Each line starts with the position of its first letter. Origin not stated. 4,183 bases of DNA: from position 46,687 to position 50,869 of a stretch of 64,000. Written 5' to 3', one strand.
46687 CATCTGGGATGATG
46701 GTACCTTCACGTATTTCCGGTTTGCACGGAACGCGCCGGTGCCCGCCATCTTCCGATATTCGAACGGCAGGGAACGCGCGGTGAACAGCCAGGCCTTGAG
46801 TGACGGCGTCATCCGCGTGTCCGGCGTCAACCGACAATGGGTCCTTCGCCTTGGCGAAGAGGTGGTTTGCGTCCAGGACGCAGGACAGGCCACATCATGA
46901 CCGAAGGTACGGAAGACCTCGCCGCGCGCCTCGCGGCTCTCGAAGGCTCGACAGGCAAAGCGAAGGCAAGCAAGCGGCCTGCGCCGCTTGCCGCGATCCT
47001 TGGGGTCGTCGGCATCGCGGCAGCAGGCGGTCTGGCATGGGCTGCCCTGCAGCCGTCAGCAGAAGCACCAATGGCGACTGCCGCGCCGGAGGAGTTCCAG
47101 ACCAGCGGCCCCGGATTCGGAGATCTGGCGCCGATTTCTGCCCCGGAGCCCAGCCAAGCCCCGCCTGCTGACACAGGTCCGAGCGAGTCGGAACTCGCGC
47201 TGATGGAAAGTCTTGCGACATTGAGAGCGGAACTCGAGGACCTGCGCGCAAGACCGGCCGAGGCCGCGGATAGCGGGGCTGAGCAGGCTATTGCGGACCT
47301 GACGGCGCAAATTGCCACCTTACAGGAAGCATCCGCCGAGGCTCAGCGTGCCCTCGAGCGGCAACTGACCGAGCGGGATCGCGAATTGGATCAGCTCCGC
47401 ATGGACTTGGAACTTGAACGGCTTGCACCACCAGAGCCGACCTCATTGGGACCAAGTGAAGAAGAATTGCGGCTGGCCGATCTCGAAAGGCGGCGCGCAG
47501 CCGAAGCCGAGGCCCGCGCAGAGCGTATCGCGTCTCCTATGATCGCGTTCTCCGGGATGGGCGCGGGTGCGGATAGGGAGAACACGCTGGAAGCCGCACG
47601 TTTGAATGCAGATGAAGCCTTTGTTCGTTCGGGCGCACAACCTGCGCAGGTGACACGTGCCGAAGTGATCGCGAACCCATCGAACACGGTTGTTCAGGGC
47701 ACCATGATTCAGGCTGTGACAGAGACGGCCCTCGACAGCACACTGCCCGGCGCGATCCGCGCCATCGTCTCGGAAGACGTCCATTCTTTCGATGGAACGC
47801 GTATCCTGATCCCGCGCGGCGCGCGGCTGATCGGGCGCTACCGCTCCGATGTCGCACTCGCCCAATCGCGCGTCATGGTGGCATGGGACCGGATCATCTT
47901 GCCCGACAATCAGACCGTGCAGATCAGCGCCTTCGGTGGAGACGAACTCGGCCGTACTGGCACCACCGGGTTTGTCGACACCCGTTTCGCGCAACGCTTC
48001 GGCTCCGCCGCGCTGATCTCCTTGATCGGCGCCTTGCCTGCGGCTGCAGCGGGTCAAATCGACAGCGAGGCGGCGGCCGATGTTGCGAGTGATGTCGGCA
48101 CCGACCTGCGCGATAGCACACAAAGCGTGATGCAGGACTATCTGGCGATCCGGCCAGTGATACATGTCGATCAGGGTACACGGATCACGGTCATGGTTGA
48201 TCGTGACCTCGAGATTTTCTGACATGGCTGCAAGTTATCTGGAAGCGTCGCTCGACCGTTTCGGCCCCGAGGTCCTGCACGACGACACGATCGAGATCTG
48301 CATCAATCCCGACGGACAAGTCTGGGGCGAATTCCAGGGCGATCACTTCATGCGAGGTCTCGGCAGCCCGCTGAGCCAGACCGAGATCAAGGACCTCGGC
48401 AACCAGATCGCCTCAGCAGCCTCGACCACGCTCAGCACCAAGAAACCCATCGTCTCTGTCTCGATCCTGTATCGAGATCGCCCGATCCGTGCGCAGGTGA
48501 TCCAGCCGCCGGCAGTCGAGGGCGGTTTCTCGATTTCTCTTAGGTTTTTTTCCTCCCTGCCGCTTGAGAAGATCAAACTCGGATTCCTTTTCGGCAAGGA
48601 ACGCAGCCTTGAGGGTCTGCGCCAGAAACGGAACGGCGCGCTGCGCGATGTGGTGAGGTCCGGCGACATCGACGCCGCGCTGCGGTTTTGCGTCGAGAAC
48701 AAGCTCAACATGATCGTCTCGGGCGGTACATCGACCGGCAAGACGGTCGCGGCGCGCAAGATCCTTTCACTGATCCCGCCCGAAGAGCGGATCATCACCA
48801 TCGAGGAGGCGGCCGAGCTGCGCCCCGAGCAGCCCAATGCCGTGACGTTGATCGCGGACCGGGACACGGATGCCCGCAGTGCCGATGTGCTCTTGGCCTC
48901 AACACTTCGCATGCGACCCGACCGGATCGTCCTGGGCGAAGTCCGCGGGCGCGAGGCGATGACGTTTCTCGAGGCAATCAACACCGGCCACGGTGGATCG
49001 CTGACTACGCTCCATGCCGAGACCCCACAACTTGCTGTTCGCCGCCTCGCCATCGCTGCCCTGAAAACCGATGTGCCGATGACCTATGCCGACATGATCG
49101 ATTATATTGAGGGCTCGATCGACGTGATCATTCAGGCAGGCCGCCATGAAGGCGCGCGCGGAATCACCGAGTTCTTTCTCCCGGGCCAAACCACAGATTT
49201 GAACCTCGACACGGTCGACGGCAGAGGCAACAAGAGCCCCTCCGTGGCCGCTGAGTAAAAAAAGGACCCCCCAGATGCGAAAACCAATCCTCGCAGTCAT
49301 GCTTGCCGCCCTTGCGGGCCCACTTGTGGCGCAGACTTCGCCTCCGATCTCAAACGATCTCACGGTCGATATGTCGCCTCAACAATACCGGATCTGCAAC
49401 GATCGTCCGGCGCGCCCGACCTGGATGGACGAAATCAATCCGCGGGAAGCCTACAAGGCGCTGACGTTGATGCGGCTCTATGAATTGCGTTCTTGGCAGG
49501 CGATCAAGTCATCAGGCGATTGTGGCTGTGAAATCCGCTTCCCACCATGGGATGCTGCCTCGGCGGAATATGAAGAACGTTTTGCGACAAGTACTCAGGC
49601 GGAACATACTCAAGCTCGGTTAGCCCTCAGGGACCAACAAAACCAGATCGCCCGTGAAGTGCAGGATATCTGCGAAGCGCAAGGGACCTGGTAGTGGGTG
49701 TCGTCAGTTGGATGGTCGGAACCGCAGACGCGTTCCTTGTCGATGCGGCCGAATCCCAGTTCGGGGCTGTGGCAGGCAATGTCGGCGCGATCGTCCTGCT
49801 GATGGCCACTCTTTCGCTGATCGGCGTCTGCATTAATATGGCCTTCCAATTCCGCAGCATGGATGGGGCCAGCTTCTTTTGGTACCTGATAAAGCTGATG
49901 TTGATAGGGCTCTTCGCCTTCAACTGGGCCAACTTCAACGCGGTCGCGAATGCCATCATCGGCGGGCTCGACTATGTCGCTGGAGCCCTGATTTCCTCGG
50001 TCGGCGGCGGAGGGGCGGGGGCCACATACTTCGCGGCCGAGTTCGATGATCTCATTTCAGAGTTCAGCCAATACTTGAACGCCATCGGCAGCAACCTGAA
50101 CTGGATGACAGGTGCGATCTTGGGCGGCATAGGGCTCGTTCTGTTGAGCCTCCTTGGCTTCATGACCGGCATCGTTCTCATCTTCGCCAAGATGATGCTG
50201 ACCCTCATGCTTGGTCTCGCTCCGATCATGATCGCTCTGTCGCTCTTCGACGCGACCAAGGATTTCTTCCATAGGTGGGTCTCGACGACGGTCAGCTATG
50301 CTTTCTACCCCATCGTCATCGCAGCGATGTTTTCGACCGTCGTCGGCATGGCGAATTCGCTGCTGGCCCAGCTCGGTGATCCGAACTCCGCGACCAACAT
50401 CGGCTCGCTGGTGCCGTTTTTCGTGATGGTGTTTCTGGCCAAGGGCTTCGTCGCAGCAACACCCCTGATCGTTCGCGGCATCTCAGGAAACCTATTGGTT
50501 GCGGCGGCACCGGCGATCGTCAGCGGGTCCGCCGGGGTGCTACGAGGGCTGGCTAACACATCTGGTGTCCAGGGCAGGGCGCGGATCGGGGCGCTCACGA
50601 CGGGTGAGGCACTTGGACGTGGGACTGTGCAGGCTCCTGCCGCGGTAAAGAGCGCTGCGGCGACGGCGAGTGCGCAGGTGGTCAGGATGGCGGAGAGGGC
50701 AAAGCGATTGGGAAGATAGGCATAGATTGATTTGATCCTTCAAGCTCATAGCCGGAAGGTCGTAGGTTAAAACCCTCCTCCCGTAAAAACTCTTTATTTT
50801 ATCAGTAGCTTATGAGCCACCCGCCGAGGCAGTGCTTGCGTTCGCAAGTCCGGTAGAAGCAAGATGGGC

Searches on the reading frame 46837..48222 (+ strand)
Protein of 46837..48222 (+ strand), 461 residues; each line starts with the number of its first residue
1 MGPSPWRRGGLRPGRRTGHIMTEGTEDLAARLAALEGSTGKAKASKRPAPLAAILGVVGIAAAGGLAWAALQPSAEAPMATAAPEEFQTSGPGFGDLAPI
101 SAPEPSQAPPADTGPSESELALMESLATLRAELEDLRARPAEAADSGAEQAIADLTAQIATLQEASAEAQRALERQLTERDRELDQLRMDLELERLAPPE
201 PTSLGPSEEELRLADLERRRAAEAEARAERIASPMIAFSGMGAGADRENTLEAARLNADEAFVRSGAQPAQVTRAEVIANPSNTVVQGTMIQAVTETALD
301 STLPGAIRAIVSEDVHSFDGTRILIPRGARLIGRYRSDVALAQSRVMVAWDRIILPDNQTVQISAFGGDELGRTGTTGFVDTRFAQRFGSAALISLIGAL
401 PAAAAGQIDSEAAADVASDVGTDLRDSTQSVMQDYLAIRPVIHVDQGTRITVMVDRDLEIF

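Call 82: search_protein_families(library=pfam, proteins=[window:46837-48222:+], max_evalue=0.001)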
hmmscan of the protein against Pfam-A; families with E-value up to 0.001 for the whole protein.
window:46837-48222:+ (461 aa): 1 family
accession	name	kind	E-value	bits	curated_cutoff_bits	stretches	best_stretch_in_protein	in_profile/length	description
PF03743.19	TrbI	-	1.1e-50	172.5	35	1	284-459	1-187/188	Bacterial conjugation TrbI-like protein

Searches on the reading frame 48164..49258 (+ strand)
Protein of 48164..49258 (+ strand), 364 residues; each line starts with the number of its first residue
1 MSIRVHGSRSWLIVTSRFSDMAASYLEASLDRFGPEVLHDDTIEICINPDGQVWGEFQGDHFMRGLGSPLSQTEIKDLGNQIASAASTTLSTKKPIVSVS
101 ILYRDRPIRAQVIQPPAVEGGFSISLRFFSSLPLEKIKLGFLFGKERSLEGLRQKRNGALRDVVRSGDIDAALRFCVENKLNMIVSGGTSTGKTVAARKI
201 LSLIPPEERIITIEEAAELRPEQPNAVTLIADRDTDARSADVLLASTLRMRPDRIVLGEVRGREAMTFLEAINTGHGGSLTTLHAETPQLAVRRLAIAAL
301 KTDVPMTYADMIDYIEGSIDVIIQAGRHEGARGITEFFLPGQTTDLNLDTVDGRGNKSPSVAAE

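Call 82: search_protein_families(library=pfam, proteins=[window:48164-49258:+], max_evalue=0.001)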
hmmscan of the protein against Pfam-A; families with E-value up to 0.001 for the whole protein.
window:48164-49258:+ (364 aa): 1 family
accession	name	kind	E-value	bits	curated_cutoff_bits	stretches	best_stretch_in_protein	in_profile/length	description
PF00437.27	T2SSE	-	8.6e-30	104.1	24.9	1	170-323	132-273/370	Type II/IV secretion system protein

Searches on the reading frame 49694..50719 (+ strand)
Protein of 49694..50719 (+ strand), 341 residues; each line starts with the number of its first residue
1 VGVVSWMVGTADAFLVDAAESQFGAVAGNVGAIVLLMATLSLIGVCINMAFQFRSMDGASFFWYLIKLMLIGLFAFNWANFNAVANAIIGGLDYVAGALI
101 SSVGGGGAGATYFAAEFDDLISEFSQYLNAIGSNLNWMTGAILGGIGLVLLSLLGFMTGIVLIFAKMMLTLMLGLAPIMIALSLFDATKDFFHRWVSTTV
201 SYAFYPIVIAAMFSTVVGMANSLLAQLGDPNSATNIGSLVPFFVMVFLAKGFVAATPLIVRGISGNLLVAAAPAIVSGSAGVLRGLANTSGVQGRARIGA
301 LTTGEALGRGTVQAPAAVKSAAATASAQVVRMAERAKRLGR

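Call 82: search_protein_families(library=pfam, proteins=[window:49694-50719:+], max_evalue=0.001)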
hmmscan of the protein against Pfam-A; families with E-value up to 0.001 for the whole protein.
window:49694-50719:+ (341 aa): 1 family
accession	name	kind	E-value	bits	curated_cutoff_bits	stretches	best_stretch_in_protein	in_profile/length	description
PF04610.19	TrbL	-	8.9e-37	127.4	25.9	1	38-253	1-212/215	TrbL/VirB6 plasmid conjugal transfer protein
